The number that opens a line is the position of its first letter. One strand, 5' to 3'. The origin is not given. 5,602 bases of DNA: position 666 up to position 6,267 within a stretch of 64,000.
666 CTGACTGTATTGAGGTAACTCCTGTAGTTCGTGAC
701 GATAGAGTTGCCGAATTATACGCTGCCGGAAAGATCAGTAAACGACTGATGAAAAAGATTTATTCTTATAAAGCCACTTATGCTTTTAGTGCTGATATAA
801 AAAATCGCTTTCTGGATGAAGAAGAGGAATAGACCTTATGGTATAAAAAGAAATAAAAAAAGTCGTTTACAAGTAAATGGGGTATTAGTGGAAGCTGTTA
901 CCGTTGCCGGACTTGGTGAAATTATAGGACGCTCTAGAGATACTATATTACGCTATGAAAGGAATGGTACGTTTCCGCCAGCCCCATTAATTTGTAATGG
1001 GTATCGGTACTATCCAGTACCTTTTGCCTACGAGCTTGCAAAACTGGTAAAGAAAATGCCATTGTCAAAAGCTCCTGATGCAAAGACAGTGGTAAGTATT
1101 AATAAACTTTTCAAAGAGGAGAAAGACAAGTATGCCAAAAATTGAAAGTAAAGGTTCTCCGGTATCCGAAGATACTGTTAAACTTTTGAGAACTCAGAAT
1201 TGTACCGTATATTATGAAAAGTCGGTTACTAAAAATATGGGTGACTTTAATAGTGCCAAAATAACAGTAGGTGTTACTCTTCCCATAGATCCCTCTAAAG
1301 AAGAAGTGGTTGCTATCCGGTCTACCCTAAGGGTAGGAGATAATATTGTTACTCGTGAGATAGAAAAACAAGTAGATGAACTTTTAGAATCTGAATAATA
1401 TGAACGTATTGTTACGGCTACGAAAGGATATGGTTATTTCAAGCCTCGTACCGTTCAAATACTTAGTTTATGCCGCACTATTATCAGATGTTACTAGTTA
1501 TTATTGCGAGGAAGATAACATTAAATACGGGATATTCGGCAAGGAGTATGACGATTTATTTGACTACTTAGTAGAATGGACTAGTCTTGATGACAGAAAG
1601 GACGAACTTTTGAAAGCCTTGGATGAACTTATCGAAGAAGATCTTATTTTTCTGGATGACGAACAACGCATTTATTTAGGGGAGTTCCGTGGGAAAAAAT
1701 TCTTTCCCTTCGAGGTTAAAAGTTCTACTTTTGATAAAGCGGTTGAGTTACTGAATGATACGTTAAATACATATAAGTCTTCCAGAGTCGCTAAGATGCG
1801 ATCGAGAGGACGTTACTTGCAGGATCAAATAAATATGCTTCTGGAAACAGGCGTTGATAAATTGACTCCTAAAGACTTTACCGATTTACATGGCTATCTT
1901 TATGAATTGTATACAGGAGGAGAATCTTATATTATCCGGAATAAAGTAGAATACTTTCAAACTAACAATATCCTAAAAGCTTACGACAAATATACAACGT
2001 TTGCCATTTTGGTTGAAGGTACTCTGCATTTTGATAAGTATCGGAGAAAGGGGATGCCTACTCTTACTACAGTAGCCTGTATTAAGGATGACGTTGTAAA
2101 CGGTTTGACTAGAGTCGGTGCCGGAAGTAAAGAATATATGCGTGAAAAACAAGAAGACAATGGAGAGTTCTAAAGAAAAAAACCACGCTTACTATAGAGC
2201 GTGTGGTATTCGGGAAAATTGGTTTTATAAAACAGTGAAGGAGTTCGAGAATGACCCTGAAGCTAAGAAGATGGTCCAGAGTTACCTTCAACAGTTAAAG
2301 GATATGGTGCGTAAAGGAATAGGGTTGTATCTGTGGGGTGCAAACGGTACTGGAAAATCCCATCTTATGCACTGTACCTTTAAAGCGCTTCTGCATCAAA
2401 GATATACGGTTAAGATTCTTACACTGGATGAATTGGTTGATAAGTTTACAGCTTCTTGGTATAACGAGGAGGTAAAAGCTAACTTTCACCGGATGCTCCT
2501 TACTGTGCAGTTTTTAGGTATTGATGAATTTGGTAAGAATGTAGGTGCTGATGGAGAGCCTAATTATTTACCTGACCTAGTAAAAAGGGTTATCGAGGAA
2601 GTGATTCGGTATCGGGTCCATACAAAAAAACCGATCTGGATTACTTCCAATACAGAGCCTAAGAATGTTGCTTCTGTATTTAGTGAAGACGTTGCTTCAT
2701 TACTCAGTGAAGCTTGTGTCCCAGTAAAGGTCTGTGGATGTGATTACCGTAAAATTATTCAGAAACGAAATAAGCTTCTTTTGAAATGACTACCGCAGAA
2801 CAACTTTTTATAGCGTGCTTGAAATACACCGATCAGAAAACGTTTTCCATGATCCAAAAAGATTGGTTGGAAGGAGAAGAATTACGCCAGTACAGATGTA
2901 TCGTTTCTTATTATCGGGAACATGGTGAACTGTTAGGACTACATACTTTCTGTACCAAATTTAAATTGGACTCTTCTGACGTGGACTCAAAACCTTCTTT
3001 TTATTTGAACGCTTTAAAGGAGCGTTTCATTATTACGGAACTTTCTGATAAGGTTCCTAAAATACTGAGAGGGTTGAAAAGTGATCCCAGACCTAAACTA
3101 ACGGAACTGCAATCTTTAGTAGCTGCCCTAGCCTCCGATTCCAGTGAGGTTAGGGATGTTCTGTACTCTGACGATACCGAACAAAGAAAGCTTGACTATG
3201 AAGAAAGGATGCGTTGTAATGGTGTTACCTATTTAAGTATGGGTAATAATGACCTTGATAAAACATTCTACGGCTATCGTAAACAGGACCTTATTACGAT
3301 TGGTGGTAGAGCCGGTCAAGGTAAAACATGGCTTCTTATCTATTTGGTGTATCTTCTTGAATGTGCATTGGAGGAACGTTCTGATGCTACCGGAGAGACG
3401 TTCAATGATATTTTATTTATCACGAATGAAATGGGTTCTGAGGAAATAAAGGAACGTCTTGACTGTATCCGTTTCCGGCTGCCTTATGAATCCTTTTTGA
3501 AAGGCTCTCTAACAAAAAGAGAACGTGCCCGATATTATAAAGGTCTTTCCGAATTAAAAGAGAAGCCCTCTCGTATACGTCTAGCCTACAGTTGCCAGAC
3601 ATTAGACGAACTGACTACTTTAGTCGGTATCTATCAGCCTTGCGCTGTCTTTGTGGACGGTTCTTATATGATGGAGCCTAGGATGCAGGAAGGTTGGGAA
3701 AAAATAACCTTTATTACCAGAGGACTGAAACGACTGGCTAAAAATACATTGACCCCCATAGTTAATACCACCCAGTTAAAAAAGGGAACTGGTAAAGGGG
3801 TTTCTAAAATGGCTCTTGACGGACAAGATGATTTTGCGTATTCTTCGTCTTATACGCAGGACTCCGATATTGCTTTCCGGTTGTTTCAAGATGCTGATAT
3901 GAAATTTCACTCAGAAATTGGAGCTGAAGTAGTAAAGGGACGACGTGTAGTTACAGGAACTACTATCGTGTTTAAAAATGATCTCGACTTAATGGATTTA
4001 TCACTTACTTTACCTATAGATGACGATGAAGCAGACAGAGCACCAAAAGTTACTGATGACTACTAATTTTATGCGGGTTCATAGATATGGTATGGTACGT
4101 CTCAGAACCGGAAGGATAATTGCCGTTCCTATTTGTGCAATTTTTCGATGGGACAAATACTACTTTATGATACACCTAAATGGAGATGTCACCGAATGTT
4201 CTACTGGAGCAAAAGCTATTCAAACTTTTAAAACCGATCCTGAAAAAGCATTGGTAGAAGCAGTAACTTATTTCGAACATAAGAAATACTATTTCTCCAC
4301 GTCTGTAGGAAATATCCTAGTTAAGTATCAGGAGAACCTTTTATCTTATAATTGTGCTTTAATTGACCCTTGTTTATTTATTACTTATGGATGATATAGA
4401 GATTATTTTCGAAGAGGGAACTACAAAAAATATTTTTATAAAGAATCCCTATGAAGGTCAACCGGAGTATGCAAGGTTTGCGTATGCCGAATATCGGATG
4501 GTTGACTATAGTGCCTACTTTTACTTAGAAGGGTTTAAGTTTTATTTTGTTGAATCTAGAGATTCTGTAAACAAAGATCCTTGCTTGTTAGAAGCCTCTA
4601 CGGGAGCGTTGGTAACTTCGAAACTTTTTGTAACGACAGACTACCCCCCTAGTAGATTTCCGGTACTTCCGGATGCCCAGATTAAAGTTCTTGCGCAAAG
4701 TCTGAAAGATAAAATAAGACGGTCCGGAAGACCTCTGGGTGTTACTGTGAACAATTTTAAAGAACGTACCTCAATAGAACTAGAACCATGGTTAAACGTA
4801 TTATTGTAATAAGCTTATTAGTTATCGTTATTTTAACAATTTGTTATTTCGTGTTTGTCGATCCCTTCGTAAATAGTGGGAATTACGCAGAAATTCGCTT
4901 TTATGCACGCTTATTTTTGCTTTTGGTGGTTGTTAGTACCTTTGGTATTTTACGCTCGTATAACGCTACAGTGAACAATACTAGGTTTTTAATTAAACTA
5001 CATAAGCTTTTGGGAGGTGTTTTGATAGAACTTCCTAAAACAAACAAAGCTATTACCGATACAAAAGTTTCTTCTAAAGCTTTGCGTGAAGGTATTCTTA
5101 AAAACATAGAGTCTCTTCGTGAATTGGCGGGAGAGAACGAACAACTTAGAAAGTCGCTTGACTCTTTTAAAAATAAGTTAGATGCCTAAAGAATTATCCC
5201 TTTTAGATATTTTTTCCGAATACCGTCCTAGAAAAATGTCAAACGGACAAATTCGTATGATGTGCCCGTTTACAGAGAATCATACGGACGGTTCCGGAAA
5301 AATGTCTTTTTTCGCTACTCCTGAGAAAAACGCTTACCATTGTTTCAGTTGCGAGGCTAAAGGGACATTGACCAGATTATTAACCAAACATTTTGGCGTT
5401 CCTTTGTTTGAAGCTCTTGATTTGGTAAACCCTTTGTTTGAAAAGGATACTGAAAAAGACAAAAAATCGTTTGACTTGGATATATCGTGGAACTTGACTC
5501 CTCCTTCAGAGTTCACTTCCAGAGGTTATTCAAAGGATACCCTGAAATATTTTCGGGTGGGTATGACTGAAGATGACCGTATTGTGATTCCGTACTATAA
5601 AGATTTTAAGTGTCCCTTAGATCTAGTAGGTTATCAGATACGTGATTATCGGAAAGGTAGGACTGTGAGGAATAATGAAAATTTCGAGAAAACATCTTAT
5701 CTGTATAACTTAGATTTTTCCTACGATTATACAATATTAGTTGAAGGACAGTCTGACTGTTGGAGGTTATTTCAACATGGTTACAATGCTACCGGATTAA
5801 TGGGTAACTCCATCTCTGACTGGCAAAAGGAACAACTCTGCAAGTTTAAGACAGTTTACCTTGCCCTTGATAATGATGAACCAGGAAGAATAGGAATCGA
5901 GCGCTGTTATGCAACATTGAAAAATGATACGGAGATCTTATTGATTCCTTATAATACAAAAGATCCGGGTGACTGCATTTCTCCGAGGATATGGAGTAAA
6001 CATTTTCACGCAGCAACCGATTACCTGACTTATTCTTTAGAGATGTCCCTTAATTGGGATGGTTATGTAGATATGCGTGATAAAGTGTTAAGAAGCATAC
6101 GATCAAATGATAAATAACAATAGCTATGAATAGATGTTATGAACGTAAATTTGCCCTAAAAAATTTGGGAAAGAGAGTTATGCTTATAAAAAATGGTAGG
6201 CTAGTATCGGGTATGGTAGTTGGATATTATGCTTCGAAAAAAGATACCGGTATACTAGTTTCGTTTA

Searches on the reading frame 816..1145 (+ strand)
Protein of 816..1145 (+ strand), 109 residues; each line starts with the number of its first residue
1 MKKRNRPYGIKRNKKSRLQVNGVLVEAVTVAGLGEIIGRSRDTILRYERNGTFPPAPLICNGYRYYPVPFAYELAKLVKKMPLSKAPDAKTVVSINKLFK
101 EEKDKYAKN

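Call 81: search_protein_families(library=phrogs, proteins=[window:816-1145:+], max_evalue=0.001)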
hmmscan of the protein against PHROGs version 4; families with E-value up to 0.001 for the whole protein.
window:816-1145:+ (109 aa): 1 family
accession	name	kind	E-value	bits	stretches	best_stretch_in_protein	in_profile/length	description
phrog_66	-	integration and excision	6.9e-05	23.7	1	3-66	69-131/412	excisionase and transcriptional regulator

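Call 94: search_protein_families(library=pfam, proteins=[window:816-1145:+], max_evalue=0.05)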
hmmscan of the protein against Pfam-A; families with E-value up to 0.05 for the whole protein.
window:816-1145:+ (109 aa): 1 family
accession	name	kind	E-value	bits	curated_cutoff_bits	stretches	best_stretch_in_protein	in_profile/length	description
PF00376.29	MerR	-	0.0023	18.1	28.2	1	38-66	10-38/38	MerR family regulatory protein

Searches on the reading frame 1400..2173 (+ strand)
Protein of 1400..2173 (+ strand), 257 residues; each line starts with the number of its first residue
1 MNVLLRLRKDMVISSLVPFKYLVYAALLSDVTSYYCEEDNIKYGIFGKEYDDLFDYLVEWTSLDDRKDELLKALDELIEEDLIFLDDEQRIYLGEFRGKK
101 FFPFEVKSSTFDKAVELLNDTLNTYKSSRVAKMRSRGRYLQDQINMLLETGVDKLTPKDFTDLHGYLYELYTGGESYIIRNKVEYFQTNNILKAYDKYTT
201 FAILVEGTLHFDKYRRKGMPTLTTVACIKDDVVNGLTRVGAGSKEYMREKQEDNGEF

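Call 59: search_protein_families(library=pfam, proteins=[window:1400-2173:+], max_evalue=0.001)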
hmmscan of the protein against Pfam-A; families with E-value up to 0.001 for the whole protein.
window:1400-2173:+ (257 aa): 0 families

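Call 79: search_protein_families(library=ncbifam, proteins=[window:1400-2173:+], max_evalue=0.01)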
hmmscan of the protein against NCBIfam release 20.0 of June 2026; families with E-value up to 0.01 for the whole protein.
window:1400-2173:+ (257 aa): 0 families

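Call 81: search_protein_families(library=phrogs, proteins=[window:1400-2173:+], max_evalue=0.001)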
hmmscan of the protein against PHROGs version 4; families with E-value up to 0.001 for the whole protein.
window:1400-2173:+ (257 aa): 0 families

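Call 93: search_solved_structures(query=window:1400-2173:+, max_evalue=1)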
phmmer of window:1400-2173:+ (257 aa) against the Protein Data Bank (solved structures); distinct sequences matched with E-value up to 1: 1.
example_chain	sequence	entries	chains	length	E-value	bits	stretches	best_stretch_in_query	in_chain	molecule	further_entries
9le9_A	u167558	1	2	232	0.37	13.5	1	16-61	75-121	THC-4447 Heavy chain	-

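Call 94: search_protein_families(library=pfam, proteins=[window:1400-2173:+], max_evalue=0.05)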
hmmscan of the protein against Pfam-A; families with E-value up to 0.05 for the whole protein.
window:1400-2173:+ (257 aa): 1 family
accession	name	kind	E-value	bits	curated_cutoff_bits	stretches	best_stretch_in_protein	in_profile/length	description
PF06073.17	DUF934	-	0.044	14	25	0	132-166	51-85/107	Bacterial protein of unknown function (DUF934)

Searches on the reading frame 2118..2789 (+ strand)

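Call 79: search_protein_families(library=ncbifam, proteins=[window:2118-2789:+], max_evalue=0.01)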
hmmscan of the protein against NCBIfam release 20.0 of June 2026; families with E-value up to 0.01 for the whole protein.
window:2118-2789:+ (223 aa): 17 families
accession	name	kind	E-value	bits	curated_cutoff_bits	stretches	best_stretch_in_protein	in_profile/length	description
NF005992.0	PRK08116.1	subfamily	5.2e-28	97.9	189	1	14-218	57-259/269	hypothetical protein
NF005304.0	PRK06835.1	equivalog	7.7e-17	61.4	215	1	48-218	164-327/330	ATP-binding protein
NF038214.1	IS21_help_AAA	equivalog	3.2e-11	43.4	200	1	38-192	60-205/232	IS21-like element helper ATPase IstB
NF006505.0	PRK08939.1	equivalog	9.6e-11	41.5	228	1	20-189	106-270/306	primosomal protein DnaI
NF040713.1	ZapE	equivalog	1.8e-10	40.6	140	1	41-211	29-195/344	cell division protein ZapE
NF005931.1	PRK07952.1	equivalog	1.7e-08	34.3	357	1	25-192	56-218/246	replicative helicase loader DnaC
NF009043.0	PRK12377.1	subfamily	4.4e-08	33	389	1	30-160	63-194/248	ATP-binding protein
TIGR03420.1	DnaA_homol_Hda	equivalog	1.6e-07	31.1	194.8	1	54-110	23-81/226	DnaA regulatory inactivator Hda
NF005378.0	PRK06921.1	subfamily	1.3e-05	24.4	207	1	54-201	103-245/266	hypothetical protein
TIGR00362.1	DnaA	equivalog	4.7e-05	22.6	343.9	1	69-138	139-209/437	chromosomal replication initiator protein DnaA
NF006616.1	PRK09183.1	subfamily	6.6e-05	22.3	300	1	37-154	69-187/253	IS21-like element helper ATPase IstB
NF005982.0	PRK08084.1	equivalog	0.00015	21.4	268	1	55-105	31-83/235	DnaA inactivator Hda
TIGR02324.1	CP_lyasePhnL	equivalog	0.0036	16.8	256.3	1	52-113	19-80/224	phosphonate C-P lyase system protein PhnL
NF009087.0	PRK12422.1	equivalog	0.0056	15.9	657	1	69-104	143-178/455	chromosomal replication initiator protein DnaA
NF001154.0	PRK00149.3-3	equivalog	0.0056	15.7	410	1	68-188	151-265/462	chromosomal replication initiator protein DnaA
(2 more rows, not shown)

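Call 81: search_protein_families(library=phrogs, proteins=[window:2118-2789:+], max_evalue=0.001)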
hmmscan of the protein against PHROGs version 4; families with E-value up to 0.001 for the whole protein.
window:2118-2789:+ (223 aa): 3 families
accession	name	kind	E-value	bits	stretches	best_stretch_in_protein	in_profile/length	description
phrog_50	-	DNA, RNA and nucleotide metabolism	1.1e-29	105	1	12-218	311-517/570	DnaC-like helicase loader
phrog_3277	-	DNA, RNA and nucleotide metabolism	9.4e-17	62.3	1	65-212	8-154/168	DnaC-like helicase loader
phrog_249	-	moron, auxiliary metabolic gene and host takeover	0.00033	21.1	1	25-100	87-160/380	porphyrin biosynthesis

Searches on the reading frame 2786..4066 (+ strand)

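Call 59: search_protein_families(library=pfam, proteins=[window:2786-4066:+], max_evalue=0.001)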
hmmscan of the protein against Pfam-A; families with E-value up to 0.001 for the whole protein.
window:2786-4066:+ (426 aa): 1 family
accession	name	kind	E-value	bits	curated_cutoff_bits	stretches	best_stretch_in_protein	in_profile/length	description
PF03796.21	DnaB_C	-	7.2e-20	71.9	27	1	151-391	3-240/255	DnaB-like helicase C terminal domain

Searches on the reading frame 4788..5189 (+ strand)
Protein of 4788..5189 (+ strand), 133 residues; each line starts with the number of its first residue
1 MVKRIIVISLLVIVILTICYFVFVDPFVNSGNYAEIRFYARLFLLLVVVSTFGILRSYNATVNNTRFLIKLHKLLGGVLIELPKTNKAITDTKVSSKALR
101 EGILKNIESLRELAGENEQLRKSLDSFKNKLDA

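Call 94: search_protein_families(library=pfam, proteins=[window:4788-5189:+], max_evalue=0.05)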
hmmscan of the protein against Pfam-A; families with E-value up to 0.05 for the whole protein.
window:4788-5189:+ (133 aa): 1 family
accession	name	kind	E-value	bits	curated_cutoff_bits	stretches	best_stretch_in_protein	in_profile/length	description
PF07457.16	DUF1516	-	0.014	15.9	30.5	1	7-80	5-74/108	Protein of unknown function (DUF1516)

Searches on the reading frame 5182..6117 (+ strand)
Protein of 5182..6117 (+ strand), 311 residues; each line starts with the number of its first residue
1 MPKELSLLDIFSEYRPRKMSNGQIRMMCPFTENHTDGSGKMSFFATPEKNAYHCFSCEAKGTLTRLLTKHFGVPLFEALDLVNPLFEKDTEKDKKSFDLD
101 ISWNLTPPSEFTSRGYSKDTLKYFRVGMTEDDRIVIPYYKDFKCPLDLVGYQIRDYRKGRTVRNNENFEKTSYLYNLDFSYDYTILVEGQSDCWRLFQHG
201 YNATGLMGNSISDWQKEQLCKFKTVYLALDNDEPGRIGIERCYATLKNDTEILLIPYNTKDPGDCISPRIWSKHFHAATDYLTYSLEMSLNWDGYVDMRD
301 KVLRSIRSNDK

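Call 59: search_protein_families(library=pfam, proteins=[window:5182-6117:+], max_evalue=0.001)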
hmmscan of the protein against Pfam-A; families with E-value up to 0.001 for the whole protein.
window:5182-6117:+ (311 aa): 4 families
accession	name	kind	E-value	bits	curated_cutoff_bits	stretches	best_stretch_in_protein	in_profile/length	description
PF13155.12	Toprim_2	-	4.2e-08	33.9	22.1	1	185-264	1-86/88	Toprim-like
PF01807.25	Zn_ribbon_DnaG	-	3.3e-07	30.5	24.9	1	5-83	13-86/98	CHC2 zinc finger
PF13662.12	Toprim_4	-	2.5e-06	28.1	25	1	184-249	3-76/85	Toprim domain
PF01751.28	Toprim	-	0.00018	22.1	23.1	1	185-236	3-70/96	Toprim domain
